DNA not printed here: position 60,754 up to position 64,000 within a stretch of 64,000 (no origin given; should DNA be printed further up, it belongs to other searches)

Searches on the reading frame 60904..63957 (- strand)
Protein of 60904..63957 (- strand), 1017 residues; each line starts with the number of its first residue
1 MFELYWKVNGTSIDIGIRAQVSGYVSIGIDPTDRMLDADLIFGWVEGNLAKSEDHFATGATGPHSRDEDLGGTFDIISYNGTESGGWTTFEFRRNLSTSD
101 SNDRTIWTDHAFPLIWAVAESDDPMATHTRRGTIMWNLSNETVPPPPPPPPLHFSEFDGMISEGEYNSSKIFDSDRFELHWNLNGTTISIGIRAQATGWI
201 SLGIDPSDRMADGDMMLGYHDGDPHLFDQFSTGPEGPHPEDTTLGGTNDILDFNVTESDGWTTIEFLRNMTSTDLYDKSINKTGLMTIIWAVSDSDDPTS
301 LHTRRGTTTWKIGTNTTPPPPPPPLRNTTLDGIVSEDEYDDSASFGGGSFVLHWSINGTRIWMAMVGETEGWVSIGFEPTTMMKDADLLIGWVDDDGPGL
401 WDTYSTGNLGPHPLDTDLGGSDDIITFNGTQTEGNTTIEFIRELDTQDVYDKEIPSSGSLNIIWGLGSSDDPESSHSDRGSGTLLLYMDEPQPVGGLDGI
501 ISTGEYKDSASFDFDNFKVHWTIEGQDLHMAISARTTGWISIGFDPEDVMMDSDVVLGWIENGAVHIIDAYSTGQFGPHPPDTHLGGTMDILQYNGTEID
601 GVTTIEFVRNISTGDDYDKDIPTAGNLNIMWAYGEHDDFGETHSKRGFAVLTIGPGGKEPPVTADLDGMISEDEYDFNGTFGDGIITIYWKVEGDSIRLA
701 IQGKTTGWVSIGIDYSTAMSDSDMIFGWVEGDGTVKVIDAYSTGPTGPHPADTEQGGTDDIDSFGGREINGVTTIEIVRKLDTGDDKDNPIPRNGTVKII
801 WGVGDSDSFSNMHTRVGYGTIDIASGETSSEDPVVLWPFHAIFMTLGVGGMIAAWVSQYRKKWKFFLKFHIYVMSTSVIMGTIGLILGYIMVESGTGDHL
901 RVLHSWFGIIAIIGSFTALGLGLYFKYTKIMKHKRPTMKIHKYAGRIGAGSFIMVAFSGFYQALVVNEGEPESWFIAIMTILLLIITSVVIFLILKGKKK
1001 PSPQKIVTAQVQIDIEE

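Call 67: search_protein_families(library=pfam, proteins=[window:60904-63957:-], max_evalue=0.00001)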
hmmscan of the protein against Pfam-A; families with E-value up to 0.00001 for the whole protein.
window:60904-63957:- (1017 aa): 2 families
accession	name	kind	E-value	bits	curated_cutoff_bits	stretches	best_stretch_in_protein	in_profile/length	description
PF03351.22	DOMON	-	1.6e-118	390.5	32.7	5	683-804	2-124/124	DOMON domain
PF16010.10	CDH-cyt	-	5.2e-10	39.8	27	0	27-122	50-144/178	Cytochrome domain of cellobiose dehydrogenase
